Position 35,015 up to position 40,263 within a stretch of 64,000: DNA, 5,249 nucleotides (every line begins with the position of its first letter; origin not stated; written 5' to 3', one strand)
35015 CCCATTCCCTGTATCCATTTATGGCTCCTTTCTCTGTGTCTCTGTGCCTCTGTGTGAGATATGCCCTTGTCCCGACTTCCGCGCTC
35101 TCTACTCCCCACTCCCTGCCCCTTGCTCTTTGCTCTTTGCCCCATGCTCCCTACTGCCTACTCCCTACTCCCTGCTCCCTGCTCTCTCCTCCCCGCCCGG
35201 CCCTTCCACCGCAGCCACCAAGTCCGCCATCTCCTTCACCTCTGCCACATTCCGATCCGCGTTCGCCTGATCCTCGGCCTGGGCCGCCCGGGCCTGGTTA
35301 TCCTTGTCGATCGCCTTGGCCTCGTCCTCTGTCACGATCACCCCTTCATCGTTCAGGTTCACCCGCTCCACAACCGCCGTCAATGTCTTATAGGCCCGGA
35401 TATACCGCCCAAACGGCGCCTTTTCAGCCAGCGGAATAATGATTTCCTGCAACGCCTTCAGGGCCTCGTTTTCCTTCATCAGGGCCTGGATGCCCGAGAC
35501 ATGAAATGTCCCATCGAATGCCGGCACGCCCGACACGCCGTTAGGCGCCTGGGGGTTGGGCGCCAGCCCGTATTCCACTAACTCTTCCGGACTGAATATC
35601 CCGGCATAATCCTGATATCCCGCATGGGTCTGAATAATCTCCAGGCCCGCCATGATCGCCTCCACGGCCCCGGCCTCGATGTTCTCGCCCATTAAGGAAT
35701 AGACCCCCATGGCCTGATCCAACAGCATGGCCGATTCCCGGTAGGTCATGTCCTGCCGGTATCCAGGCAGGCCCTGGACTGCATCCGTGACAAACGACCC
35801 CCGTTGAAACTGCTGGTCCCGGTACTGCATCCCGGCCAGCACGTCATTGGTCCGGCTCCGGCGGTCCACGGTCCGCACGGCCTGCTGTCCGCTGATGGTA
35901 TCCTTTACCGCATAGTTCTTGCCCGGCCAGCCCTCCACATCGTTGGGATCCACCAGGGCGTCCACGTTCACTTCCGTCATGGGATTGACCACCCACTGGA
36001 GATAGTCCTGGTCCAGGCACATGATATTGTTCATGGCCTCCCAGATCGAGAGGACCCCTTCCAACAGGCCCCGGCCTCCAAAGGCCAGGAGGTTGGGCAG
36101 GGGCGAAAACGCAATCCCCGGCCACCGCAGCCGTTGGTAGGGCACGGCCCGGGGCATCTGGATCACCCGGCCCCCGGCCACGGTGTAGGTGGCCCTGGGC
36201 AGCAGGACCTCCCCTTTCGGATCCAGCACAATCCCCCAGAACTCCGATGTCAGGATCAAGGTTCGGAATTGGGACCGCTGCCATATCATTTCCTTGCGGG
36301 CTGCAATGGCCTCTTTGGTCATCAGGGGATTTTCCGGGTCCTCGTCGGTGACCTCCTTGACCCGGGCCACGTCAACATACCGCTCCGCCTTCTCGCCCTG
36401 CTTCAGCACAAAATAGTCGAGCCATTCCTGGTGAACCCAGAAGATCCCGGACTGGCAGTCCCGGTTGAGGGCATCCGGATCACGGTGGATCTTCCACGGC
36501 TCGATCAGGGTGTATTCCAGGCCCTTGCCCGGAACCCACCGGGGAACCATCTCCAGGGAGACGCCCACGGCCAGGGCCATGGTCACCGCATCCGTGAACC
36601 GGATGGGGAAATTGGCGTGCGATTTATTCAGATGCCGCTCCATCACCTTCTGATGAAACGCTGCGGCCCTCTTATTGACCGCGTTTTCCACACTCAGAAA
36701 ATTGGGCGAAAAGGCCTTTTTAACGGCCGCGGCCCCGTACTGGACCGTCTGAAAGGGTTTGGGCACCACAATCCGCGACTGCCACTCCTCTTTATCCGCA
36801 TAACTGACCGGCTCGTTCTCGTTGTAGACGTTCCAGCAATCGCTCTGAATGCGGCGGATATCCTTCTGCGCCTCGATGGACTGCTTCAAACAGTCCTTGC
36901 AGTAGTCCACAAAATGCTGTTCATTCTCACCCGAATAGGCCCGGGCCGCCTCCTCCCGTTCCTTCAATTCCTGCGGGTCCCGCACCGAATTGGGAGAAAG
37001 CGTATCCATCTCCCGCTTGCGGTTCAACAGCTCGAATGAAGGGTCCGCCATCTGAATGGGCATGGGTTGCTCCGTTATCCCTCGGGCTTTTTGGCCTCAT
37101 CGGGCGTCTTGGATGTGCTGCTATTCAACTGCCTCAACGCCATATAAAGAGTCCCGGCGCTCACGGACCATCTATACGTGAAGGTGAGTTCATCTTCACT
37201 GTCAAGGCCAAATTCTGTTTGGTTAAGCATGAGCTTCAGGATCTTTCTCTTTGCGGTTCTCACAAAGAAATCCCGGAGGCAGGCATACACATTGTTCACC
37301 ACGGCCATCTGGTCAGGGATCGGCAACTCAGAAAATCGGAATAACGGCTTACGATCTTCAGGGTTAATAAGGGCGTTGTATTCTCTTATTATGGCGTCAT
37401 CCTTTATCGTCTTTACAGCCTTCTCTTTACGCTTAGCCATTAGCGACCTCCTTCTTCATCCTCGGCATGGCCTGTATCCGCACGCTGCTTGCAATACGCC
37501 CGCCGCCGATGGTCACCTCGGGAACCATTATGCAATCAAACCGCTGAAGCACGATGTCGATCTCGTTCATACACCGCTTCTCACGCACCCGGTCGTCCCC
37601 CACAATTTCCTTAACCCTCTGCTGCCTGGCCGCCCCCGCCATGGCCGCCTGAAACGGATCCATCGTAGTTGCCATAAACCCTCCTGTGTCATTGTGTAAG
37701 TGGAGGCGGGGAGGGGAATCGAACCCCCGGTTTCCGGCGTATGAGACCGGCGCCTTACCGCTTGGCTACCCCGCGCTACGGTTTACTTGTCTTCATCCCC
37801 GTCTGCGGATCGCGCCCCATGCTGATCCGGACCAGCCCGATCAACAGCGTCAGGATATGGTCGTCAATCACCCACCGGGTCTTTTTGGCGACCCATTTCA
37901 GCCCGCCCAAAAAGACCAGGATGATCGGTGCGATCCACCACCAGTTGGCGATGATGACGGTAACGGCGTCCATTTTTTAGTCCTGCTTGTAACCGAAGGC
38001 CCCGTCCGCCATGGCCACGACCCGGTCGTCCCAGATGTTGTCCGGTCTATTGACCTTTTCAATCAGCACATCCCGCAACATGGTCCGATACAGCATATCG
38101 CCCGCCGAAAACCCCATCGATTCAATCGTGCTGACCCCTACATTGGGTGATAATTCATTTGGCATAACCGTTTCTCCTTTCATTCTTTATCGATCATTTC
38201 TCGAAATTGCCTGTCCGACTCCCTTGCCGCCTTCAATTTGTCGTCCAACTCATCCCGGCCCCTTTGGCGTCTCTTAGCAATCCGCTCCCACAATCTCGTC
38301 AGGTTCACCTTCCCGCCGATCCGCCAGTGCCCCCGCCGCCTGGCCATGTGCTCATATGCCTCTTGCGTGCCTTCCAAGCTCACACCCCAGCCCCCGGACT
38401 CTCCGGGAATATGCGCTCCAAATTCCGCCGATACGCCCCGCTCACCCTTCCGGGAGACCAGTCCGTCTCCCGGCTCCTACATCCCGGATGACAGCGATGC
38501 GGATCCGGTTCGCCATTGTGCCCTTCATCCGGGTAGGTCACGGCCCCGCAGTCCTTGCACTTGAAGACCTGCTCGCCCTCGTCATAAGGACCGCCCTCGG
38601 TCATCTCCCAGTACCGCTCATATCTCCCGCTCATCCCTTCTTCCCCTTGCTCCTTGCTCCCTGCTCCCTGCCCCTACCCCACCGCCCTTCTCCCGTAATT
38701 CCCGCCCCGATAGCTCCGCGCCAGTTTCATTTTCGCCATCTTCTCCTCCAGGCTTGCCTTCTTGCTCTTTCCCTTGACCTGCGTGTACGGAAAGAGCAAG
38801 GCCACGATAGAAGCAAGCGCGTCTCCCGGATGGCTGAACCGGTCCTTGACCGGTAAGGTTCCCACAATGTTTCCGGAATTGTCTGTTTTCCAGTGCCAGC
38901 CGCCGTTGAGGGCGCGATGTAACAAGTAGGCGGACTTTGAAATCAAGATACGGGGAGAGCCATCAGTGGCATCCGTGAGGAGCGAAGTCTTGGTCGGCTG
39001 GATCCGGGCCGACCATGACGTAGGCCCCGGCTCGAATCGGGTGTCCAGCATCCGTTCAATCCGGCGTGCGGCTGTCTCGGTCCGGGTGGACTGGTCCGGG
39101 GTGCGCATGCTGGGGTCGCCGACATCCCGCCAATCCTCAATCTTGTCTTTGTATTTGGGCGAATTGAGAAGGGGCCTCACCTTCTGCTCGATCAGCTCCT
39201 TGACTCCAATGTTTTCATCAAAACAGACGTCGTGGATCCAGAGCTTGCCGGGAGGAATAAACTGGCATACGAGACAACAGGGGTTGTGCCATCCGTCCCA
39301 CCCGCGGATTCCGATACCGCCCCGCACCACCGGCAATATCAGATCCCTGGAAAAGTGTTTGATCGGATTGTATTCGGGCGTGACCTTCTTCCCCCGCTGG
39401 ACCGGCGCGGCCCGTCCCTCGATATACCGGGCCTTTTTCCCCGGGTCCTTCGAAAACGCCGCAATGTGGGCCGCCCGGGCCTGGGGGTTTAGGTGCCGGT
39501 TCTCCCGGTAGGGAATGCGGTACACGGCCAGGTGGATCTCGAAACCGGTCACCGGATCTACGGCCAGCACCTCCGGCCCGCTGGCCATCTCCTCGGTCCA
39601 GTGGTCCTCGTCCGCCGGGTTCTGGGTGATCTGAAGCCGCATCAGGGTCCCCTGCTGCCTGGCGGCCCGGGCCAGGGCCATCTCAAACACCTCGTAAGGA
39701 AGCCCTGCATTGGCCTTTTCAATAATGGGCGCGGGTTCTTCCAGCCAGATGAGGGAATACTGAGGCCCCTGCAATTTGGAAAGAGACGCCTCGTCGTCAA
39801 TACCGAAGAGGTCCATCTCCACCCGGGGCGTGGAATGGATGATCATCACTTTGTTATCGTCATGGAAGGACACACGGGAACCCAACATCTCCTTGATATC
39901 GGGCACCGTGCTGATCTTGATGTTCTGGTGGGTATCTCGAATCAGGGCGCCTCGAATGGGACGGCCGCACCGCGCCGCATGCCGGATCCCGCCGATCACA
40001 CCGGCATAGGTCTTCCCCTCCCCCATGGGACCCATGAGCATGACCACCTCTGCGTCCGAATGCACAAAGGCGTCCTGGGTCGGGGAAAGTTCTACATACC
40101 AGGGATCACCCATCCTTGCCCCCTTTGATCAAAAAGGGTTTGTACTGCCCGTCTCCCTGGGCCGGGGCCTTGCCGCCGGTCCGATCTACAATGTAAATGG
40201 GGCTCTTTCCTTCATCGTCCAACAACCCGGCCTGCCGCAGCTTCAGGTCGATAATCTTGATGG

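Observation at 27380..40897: Three-copy switch-like RNA leader in front of every late operon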

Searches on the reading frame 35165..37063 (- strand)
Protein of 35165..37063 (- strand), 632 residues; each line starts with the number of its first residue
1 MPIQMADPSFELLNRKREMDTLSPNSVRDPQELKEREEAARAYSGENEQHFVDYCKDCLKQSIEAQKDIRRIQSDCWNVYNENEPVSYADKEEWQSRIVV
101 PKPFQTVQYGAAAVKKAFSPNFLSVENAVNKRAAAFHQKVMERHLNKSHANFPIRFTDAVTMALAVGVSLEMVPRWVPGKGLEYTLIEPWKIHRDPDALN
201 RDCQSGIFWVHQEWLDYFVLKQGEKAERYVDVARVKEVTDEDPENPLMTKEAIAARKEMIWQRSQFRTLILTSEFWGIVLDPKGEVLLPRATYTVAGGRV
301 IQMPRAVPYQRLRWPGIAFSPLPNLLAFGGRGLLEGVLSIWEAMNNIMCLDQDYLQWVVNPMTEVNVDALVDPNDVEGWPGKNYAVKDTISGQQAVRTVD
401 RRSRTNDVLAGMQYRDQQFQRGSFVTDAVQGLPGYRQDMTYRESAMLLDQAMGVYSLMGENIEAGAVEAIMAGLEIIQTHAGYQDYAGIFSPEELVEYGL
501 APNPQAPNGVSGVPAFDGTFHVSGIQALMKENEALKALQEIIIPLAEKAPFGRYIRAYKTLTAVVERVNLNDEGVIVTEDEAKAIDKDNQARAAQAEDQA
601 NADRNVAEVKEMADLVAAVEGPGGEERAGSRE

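Call 11: search_protein_families(library=phrogs, proteins=[window:35165-37063:-])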
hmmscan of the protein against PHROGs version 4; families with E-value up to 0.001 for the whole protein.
window:35165-37063:- (632 aa): 1 family
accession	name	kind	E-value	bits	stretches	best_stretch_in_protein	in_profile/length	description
phrog_332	-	connector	1.8e-12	47.5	1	330-614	276-543/560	head-tail adaptor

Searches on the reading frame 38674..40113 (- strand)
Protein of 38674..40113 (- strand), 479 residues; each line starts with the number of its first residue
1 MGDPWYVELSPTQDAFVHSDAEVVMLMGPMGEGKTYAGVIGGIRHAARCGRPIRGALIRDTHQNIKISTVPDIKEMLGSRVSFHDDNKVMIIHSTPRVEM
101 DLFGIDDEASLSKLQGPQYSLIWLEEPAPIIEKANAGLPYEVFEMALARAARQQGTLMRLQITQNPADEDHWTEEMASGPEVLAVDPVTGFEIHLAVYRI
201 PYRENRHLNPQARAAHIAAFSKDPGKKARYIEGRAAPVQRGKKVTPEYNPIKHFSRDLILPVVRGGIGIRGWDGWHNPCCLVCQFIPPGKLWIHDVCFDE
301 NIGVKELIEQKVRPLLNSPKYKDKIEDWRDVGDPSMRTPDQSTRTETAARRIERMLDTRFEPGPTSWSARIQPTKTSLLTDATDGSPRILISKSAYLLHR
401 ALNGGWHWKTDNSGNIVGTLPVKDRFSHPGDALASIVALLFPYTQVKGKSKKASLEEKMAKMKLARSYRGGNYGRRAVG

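Call 11: search_protein_families(library=phrogs, proteins=[window:38674-40113:-])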
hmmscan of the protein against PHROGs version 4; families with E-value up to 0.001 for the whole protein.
window:38674-40113:- (479 aa): 1 family
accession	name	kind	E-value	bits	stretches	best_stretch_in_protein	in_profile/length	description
phrog_979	-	head and packaging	2.6e-10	40.6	1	6-176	151-313/642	terminase large subunit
